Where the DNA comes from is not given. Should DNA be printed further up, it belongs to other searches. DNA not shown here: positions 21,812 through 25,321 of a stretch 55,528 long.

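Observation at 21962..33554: Candidate undescribed sensory system: one dual-SBP periplasmic sensor module wired to both a hybrid kinase and a diguanylate cyclase, around a REC-EAL-GGDEF regulator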

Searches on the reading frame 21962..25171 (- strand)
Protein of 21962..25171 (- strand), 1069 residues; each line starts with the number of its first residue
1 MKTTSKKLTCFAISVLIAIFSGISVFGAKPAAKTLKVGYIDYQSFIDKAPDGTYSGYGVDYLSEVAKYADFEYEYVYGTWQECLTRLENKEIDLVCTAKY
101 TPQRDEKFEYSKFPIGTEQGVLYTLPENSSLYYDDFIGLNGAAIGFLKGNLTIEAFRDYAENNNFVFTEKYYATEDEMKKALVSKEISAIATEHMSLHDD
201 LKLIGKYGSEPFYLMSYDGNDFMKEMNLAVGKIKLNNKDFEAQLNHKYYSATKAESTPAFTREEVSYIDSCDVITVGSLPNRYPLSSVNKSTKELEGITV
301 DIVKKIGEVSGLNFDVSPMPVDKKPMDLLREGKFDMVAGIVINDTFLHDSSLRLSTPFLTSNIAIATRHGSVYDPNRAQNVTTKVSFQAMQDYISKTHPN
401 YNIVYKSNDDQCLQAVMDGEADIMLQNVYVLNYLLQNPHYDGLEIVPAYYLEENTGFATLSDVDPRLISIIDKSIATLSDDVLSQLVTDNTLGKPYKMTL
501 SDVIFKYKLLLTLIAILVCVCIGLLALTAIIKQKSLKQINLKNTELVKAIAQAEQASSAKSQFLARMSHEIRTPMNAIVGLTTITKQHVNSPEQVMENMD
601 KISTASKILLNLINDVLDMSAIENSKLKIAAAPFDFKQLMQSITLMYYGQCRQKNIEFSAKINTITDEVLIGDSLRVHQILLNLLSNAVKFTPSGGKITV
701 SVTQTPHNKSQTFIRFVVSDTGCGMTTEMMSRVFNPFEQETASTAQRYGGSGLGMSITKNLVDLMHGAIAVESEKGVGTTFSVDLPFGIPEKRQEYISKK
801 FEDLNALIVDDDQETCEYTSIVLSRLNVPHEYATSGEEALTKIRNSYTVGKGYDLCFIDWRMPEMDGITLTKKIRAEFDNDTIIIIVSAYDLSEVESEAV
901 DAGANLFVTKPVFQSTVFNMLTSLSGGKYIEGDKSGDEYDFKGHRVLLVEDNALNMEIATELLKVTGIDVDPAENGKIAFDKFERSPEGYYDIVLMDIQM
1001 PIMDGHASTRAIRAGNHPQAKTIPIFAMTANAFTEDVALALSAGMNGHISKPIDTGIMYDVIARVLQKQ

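Call 4: search_protein_families(library=pfam, proteins=[window:21962-25171:-], max_evalue=0.01)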
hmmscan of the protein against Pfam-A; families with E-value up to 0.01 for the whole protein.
window:21962-25171:- (1069 aa): 6 families
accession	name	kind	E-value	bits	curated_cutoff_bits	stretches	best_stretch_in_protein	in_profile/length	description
PF00072.30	Response_reg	-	3.2e-43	146.8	30.2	2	946-1058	1-106/111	Response regulator receiver domain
PF02518.31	HATPase_c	-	8.1e-30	104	26.4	1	672-787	1-109/111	Histidine kinase-, DNA gyrase B-, and HSP90-like ATPase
PF00497.25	SBP_bac_3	-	3e-26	92.2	26.4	2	42-236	9-119/132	Bacterial extracellular solute-binding proteins, family 3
PF00512.31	HisKA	-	8.5e-15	55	26.9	1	559-624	1-65/66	His Kinase A (phospho-acceptor) domain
PF24896.1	Receiver_CRE1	-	0.00081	20.1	27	0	798-917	1-127/136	AHK4/CRE1/WOL first receiver domain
PF10613.14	Lig_chan-Glu_bd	-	0.0026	18.3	30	0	52-76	26-50/115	Ligated ion channel L-glutamate- and glycine-binding site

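Call 12: find_homologous_proteins(query=window:21962-25171:-, max_evalue=1e-20)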
Query window:21962-25171:- (1069 aa): 264 proteins with E <= 1e-20 among 8000 candidates; the best 120 are listed.
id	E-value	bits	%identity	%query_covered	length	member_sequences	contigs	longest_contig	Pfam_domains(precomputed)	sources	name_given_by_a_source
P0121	0.0e+0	1535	63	100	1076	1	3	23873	PF00497.26,PF02518.32,PF00512.32,PF00072.31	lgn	-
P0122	0.0e+0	1423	59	100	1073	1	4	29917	PF00497.26,PF02518.32,PF00512.32,PF00072.31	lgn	-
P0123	0.0e+0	1319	77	70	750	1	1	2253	PF00497.26,PF02518.32,PF00512.32,PF00072.31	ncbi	ncbi:MAG: ATP-binding protein, partial [Oscillospiraceae bacterium]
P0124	0.0e+0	1234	52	99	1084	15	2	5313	PF00497.26,PF02518.32,PF00512.32,PF00072.31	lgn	-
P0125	0.0e+0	1218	52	100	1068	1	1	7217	PF00497.26,PF02518.32,PF00512.32,PF00072.31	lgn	-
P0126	0.0e+0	1212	51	98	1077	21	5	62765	PF00497.26,PF02518.32,PF24896.2,PF00512.32,PF00072.31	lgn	-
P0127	0.0e+0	1201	50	99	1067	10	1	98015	PF00497.26,PF02518.32,PF00512.32,PF00072.31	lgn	-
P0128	0.0e+0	1195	51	97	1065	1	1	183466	PF00497.26,PF02518.32,PF00512.32,PF00072.31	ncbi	ncbi:MAG: transporter substrate-binding domain-containing protein [Muricomes sp.]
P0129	0.0e+0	1181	51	97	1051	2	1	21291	PF00497.26,PF02518.32,PF00512.32,PF00072.31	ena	-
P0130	0.0e+0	1154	49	100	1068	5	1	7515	PF00497.26,PF02518.32,PF00512.32,PF00072.31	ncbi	ncbi:MAG: response regulator [Acetivibrio sp.]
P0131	0.0e+0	1122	49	97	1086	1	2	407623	PF00497.26,PF02518.32,PF24896.2,PF00512.32,PF12974.13,PF00072.31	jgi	jgi:signal transduction histidine kinase/CheY-like chemotaxis protein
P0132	0.0e+0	1105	49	97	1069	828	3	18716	PF00497.26,PF02518.32,PF00512.32,PF00072.31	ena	-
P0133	0.0e+0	1104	48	100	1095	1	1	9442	PF00497.26,PF02518.32,PF24896.2,PF00512.32,PF00072.31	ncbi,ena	-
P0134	0.0e+0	1094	47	97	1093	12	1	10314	PF00497.26,PF02518.32,PF00512.32,PF00072.31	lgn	-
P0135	0.0e+0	1086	49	97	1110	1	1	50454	PF00497.26,PF02518.32,PF24896.2,PF00512.32,PF00072.31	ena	-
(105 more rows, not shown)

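Call 13: find_encoding_contigs(protein=P0121, flank=10000, max_places=3)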
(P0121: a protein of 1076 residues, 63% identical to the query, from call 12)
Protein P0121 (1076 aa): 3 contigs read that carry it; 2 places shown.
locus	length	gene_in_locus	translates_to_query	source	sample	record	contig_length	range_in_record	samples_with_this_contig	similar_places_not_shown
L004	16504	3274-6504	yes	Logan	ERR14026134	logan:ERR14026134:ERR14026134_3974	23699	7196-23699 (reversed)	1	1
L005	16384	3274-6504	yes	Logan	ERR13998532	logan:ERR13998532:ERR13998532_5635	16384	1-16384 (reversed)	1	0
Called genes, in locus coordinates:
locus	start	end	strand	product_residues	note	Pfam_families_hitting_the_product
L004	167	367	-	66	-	PF13630:SdpI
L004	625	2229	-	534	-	PF16949:ABC_tran_2 (faint), PF09847:12TM_1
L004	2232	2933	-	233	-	PF00005:ABC_tran, PF13304:AAA_21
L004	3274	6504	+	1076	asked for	PF00497:SBP_bac_3, PF00512:HisKA, PF02518:HATPase_c, PF00072:Response_reg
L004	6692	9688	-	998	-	PF02366:PMT, PF13231:PMT_2, PF16192:PMT_4TMC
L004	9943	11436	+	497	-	PF03062:MBOAT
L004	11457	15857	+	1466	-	PF08447:PAS_3 (faint), PF08448:PAS_4 (faint), PF13426:PAS_9 (faint), PF00990:GGDEF, PF00563:EAL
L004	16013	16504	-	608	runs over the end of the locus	PF13522:GATase_6, PF13537:GATase_7, PF01380:SIS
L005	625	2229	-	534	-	PF16949:ABC_tran_2 (faint), PF09847:12TM_1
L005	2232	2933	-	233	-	PF00005:ABC_tran, PF13304:AAA_21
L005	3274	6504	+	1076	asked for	PF00497:SBP_bac_3, PF00512:HisKA, PF02518:HATPase_c, PF00072:Response_reg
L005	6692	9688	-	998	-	PF09594:GT87 (weak), PF13231:PMT_2 (weak), PF02366:PMT, PF13231:PMT_2, PF16192:PMT_4TMC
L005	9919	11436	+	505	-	PF03062:MBOAT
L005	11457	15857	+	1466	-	PF08447:PAS_3 (faint), PF08448:PAS_4 (faint), PF13426:PAS_9 (faint), PF00990:GGDEF, PF00563:EAL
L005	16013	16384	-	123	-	?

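Call 14: find_encoding_contigs(protein=P0122, flank=10000, max_places=3)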
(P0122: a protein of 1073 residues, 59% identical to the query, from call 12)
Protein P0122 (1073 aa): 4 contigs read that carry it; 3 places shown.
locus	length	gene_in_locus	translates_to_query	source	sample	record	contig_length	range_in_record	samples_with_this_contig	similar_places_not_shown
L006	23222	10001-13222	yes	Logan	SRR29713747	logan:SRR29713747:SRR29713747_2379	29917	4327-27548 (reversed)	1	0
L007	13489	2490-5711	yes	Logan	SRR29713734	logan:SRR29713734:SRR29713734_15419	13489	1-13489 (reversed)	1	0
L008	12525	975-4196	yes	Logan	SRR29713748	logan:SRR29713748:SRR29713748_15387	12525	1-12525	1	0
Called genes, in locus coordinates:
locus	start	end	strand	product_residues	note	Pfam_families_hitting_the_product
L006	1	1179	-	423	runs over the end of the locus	PF13237:Fer4_10, PF12838:Fer4_7 (weak), PF13187:Fer4_9, PF12837:Fer4_6 (weak), PF00037:Fer4 (weak), PF02906:Fe_hyd_lg_C, PF04060:FeS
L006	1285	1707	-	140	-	PF02518:HATPase_c (weak)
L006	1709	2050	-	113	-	-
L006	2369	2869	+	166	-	PF01257:2Fe-2S_thioredx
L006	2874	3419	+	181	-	PF02518:HATPase_c, PF13589:HATPase_c_3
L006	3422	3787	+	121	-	PF01257:2Fe-2S_thioredx (weak)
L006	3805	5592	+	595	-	PF01257:2Fe-2S_thioredx, PF01512:Complex1_51K, PF10531:SLBB (weak), PF10589:NADH_4Fe-4S, PF00037:Fer4 (weak), PF13237:Fer4_10 (weak), PF12838:Fer4_7 (weak), PF00037:Fer4 (weak), +1 more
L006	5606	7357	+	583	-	PF13510:Fer2_4, PF12837:Fer4_6 (faint), PF10588:NADH-G_4Fe-4S_3, PF12838:Fer4_7 (weak), PF22117:Fer4_Nqo3 (weak), PF00037:Fer4 (weak), PF02906:Fe_hyd_lg_C, PF02256:Fe_hyd_SSU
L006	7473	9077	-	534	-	PF16949:ABC_tran_2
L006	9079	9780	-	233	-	PF00005:ABC_tran, PF13304:AAA_21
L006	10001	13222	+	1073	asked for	PF00497:SBP_bac_3, PF00512:HisKA, PF02518:HATPase_c, PF00072:Response_reg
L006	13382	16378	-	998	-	PF02366:PMT, PF13231:PMT_2, PF16192:PMT_4TMC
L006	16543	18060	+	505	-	PF03062:MBOAT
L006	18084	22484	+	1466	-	PF08448:PAS_4 (faint), PF13426:PAS_9 (faint), PF08447:PAS_3 (weak), PF00990:GGDEF, PF00563:EAL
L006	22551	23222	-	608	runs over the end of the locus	PF13522:GATase_6, PF13537:GATase_7, PF01380:SIS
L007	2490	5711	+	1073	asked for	PF00497:SBP_bac_3, PF00512:HisKA, PF02518:HATPase_c, PF00072:Response_reg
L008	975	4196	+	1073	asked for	PF00497:SBP_bac_3, PF00512:HisKA, PF02518:HATPase_c, PF00072:Response_reg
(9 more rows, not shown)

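Call 20: find_related_loci(query=A1, collection=genome_contigs, flank=10000)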
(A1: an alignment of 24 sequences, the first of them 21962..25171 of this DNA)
Query A1 (1069 aa) in genome_contigs; peptide patterns used: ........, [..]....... (x = any residue, [..] = any of these).
600 stretches matched a pattern (row limit reached: there are more); 598 encode a relative of the query (tblastn E <= 1e-3); the best 80 are kept; 80 distinct loci.
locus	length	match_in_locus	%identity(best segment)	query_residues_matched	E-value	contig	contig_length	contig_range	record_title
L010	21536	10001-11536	44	557-1062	7e-139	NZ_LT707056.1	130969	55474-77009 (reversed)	Intestinibacillus massiliensis strain Marseille-P3216T, whole genome shotgun sequence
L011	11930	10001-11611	43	528-1067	1e-134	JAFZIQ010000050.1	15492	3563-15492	MAG: Selenomonadaceae bacterium isolate RGIG7801 Water_buffalos_Reticulum-1__c164433, whole genome shotgun sequence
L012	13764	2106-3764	41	522-1069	1e-132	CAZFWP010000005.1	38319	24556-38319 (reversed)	MAG TPA_asm: uncultured Synergistaceae bacterium isolate binchicken_co35_300 genome assembly, contig: NODE_375_length_38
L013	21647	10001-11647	40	500-1053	6e-129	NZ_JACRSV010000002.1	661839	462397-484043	Fumia xinanensis strain NSJ-33 H9_ctg002, whole genome shotgun sequence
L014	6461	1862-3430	42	546-1066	1e-124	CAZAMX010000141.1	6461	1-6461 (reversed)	MAG TPA_asm: uncultured Acetatifactor sp. isolate SRP287540_co1_1 genome assembly, contig: NODE_13100_length_6461_cov_11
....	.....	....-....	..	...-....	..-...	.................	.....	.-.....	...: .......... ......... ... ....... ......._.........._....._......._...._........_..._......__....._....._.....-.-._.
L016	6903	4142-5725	38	542-1066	7e-122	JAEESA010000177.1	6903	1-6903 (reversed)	MAG: Lachnospiraceae bacterium isolate Tb.RUG.371 NODE_54568_length_6903_cov_0.732733, whole genome shotgun sequence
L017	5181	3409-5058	39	516-1066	8e-117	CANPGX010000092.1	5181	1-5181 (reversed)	MAG TPA_asm: uncultured Erysipelotrichaceae bacterium isolate SRR15730552_bin.44_metawrap_v1.3_MAG genome assembly, cont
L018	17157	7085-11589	39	536-1069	2e-114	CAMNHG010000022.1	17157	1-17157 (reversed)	MAG: uncultured Clostridia bacterium isolate SRR873598_bin.4_metaWRAP_v1.3_MAG genome assembly, contig: NODE.6568_length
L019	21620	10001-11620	38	513-1054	5e-114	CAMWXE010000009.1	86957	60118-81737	MAG TPA_asm: uncultured Lachnospiraceae bacterium isolate SRR14411258_bin.8_metawrap_v1.3_MAG genome assembly, contig: N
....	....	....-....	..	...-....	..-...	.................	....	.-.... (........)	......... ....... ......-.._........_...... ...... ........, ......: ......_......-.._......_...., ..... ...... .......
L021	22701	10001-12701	38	521-1064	2e-106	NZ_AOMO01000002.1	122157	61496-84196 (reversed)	Vibrio mimicus CAIM 602 contig_2, whole genome shotgun sequence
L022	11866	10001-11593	38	546-1066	6e-104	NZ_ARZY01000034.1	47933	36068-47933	Catenovulum agarivorans DS-2 contig34, whole genome shotgun sequence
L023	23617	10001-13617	29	200-1069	1e-101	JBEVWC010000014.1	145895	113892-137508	MAG: Candidatus Thiodiazotropha sp. isolate INDO1 L198 c_000000000008, whole genome shotgun sequence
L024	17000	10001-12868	31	6-1069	8e-144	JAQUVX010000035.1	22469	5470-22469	MAG: Lachnospiraceae bacterium isolate STD2_177 NODE_8286_length_22469_cov_16.038090_Sandtown_D2, whole genome shotgun s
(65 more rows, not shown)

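Call 21: find_encoding_contigs(protein=P0127, flank=10000, max_places=2)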
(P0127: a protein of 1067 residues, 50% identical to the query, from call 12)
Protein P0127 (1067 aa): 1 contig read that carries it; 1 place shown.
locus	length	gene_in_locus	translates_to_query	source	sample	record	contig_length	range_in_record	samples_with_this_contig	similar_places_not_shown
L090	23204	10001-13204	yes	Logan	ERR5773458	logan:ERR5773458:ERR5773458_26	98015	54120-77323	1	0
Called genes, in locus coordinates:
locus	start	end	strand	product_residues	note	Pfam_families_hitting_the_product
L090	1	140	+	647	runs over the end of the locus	PF08757:CotH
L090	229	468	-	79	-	-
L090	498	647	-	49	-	-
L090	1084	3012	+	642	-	PF00724:Oxidored_FMN, PF01134:GIDA (weak), PF01266:DAO (weak), PF07992:Pyr_redox_2, PF12831:FAD_oxidored, PF13450:NAD_binding_8, PF13738:Pyr_redox_3, PF00070:Pyr_redox, +4 more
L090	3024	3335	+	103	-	PF19654:DUF6157 (weak)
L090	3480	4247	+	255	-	PF00561:Abhydrolase_1, PF07819:PGAP1 (weak), PF12146:Hydrolase_4, PF12697:Abhydrolase_6, PF00975:Thioesterase (weak)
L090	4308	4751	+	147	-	PF00583:Acetyltransf_1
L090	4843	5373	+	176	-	PF00857:Isochorismatase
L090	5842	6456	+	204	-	-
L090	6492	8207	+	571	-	PF00890:FAD_binding_2 (faint), PF01266:DAO (faint), PF00732:GMC_oxred_N, PF05199:GMC_oxred_C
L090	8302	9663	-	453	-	PF00324:AA_permease, PF13520:AA_permease_2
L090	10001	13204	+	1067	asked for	PF00497:SBP_bac_3, PF00512:HisKA, PF02518:HATPase_c, PF00072:Response_reg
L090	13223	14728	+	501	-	PF00990:GGDEF, PF00072:Response_reg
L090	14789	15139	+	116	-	PF01627:Hpt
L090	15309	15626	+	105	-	PF01035:DNA_binding_1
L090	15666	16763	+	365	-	PF02311:AraC_binding (weak), PF07883:Cupin_2, PF00165:HTH_AraC (faint), PF12833:HTH_18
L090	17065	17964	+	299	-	PF05681:Fumerase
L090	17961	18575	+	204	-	PF05683:Fumerase_C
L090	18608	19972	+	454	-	PF03600:CitMHS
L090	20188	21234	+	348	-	PF04055:Radical_SAM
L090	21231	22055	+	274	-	PF02588:YitT_membrane, PF10035:DUF2179 (faint)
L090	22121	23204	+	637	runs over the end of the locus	PF03063:Prismane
